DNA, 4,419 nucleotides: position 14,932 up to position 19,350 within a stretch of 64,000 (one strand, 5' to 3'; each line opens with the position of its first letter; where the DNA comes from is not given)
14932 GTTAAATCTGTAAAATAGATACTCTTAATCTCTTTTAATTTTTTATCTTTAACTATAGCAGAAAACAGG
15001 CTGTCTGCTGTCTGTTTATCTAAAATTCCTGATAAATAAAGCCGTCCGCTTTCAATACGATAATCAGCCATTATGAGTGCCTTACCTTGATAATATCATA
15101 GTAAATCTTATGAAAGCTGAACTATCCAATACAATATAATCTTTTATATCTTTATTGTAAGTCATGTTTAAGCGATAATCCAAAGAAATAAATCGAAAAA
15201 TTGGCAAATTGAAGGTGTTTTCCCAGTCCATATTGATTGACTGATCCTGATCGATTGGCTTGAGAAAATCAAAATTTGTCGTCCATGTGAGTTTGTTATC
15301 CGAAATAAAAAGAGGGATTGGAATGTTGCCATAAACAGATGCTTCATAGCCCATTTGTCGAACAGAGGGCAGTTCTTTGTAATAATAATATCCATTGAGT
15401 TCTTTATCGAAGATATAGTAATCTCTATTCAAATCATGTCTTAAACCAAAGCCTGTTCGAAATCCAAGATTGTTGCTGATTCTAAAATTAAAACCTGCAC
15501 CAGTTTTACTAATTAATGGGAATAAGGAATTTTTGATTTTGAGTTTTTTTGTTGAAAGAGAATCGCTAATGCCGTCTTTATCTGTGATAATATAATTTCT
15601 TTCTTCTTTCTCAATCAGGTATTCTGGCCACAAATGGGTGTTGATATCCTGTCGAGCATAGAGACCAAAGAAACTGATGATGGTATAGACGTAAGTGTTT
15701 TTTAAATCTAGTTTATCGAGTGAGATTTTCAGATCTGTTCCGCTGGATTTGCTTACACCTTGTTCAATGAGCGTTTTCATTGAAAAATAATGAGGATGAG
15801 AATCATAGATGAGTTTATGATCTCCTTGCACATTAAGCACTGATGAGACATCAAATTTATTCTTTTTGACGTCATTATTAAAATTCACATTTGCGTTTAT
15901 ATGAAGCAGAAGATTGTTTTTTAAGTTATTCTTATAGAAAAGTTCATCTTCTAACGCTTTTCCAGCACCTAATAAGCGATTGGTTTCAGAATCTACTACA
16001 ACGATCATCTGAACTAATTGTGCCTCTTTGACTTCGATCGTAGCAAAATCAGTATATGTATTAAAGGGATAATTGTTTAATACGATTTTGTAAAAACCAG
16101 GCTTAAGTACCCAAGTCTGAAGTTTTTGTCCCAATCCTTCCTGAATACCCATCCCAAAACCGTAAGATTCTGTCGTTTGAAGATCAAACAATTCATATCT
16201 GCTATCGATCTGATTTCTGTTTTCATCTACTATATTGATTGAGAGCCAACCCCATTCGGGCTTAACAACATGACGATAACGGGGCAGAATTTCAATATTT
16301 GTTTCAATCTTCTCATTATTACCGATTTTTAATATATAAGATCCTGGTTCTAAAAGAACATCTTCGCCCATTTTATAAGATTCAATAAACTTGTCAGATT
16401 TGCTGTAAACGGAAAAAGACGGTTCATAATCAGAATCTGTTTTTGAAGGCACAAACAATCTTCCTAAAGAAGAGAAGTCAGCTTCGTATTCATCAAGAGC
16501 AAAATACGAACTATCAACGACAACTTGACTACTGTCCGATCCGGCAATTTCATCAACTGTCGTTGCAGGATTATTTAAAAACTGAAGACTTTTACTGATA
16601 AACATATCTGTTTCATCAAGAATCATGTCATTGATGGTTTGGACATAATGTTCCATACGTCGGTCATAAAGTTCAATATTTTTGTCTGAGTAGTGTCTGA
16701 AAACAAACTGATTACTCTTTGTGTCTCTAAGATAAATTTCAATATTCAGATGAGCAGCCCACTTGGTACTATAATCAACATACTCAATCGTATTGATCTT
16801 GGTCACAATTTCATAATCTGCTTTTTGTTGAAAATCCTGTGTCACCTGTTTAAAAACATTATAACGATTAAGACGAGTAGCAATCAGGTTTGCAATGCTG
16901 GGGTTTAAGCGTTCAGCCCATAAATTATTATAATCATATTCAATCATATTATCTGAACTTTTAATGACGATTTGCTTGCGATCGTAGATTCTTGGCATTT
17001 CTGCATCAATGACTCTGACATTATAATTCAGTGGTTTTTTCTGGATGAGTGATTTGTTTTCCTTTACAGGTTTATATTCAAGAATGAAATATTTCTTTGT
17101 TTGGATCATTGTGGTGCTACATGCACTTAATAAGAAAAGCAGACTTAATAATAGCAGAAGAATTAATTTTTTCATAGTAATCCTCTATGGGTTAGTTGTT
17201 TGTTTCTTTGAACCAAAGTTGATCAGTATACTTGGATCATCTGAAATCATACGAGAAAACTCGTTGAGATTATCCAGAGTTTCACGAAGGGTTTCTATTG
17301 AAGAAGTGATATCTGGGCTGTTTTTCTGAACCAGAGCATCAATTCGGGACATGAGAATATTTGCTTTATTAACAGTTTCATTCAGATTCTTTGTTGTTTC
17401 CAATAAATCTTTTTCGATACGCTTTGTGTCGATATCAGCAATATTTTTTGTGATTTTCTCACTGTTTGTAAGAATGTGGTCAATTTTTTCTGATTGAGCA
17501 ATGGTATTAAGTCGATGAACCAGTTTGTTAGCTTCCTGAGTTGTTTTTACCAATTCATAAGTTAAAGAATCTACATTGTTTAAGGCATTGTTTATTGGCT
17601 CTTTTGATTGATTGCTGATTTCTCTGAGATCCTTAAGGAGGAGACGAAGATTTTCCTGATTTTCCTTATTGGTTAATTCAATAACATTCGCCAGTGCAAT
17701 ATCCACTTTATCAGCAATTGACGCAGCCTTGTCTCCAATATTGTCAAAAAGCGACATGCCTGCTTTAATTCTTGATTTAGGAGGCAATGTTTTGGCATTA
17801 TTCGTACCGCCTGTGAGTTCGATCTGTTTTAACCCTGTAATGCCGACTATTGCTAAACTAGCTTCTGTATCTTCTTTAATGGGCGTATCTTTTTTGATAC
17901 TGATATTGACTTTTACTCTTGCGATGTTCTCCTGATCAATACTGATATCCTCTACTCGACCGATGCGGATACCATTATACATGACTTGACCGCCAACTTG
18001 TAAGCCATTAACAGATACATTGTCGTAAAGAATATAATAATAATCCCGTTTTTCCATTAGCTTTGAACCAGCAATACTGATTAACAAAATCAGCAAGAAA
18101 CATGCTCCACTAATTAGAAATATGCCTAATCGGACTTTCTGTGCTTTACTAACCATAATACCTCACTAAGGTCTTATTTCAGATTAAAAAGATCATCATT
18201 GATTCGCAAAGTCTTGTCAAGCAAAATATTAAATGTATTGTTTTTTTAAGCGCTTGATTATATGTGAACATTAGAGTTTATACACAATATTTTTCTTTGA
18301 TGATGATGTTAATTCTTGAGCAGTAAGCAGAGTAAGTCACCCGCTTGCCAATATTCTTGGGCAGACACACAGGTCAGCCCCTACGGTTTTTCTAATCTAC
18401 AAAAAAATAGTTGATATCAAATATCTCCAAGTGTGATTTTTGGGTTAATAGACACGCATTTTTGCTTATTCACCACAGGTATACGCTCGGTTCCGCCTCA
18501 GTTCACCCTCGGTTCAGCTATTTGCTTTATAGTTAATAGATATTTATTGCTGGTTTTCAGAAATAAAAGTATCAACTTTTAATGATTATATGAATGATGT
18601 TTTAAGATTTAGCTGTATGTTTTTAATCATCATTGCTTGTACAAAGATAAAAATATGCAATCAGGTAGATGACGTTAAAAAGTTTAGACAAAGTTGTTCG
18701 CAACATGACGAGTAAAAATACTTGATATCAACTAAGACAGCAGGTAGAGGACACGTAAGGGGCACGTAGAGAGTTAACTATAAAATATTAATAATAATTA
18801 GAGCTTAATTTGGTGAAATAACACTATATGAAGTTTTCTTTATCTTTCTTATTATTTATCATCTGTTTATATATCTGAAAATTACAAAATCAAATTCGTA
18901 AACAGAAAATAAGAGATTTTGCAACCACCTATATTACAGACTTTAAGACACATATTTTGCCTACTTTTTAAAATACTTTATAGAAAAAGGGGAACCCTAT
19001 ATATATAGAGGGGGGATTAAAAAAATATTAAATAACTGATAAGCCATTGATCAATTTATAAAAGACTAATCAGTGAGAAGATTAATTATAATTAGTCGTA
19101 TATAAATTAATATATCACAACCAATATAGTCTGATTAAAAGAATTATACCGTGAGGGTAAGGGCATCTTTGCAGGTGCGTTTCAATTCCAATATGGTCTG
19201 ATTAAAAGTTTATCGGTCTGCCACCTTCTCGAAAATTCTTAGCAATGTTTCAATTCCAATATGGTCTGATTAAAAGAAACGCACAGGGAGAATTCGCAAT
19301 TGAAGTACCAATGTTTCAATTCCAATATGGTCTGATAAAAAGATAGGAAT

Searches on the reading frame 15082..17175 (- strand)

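Call 10: search_protein_families(library=pfam, proteins=[window:15082-17175:-])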
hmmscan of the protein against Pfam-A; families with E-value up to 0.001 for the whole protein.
window:15082-17175:- (697 aa): 1 family
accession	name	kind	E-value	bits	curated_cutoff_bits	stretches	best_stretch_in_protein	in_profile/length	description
PF03886.18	ABC_trans_aux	-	2.3e-10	40.8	26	1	52-182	20-150/161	ABC-type transport auxiliary lipoprotein component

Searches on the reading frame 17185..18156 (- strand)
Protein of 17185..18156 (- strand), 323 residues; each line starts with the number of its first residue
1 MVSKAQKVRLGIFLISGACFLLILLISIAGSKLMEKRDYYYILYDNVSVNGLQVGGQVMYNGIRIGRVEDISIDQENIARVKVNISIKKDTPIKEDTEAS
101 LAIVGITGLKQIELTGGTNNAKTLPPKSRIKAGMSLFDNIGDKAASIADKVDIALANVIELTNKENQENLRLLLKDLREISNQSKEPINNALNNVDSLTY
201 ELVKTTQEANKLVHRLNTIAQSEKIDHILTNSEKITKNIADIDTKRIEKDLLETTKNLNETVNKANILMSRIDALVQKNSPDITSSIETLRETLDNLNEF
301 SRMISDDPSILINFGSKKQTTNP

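Call 10: search_protein_families(library=pfam, proteins=[window:17185-18156:-])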
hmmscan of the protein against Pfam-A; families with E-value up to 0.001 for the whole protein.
window:17185-18156:- (323 aa): 2 families
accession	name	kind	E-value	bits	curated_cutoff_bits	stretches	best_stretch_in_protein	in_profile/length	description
PF02470.25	MlaD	-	1.2e-14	54.7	25.1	1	48-117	11-81/81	MlaD protein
PF06103.16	DUF948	-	0.00028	21.4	37.2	0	185-242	25-87/89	Bacterial protein of unknown function (DUF948)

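Call 65: find_encoding_contigs(protein=window:17185-18156:-, flank=5000, max_places=10)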
Protein window:17185-18156:- (323 aa): 3 contigs read that carry it; 2 places shown.
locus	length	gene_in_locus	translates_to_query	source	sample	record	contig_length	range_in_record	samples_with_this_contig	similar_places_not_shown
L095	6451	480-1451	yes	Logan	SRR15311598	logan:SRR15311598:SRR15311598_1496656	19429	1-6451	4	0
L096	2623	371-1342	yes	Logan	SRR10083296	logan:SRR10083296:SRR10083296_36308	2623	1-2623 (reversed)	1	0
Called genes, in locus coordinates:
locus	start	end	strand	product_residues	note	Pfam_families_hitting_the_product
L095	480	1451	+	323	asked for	PF02470:MlaD, PF28544:Helical_needle (weak)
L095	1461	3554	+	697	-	-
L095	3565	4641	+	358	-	PF02405:MlaE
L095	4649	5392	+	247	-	PF00005:ABC_tran, PF13304:AAA_21 (weak)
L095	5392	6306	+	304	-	PF04960:Glutaminase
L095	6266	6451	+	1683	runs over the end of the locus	PF08126:Propeptide_C25, PF01364:Peptidase_C25, PF13860:FlgD_ig (weak), PF18962:Por_Secre_tail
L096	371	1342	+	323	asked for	PF02470:MlaD, PF28544:Helical_needle (weak)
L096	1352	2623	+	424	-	?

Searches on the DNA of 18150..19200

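Call 40: search_rna_families(source=window, start=18150, end=19200, threshold=evalue, max_evalue=10)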
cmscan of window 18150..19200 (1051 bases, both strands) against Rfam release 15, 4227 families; matches with E-value up to 10: 7.
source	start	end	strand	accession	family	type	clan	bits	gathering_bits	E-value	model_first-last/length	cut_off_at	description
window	18559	18642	-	RF02077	STnc220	Gene; sRNA;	-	19.4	60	2.5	1-79/79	no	Salmonella enterica sRNA STnc220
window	18610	18638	-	RF01422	snoR116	Gene; snRNA; snoRNA; CD-box;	-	16.3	47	5.8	1-86/86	no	small nucleolar RNA snoR116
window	18612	18676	+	RF01158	SNORD108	Gene; snRNA; snoRNA; CD-box;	-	15.7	46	8.4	1-71/71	no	Small nucleolar RNA SNORD108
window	19069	19088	-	RF01196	snoZ30a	Gene; snRNA; snoRNA; CD-box;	-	13.6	80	8.9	70-89/92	no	Small nucleolar RNA Z30a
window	18597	18654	+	RF02060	STnc410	Gene; sRNA;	-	13.3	50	4.9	1-158/158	no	Enterobacterial sRNA STnc410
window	18283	18363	+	RF03050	RAGATH-25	Gene; sRNA;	-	12.4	49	6.4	1-50/50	no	RAGATH-25 RNA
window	18243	18299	+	RF02189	ST7-OT4_3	Gene; lncRNA;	-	10.9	50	7.1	238-302/302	no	ST7 overlapping transcript 4 conserved region 3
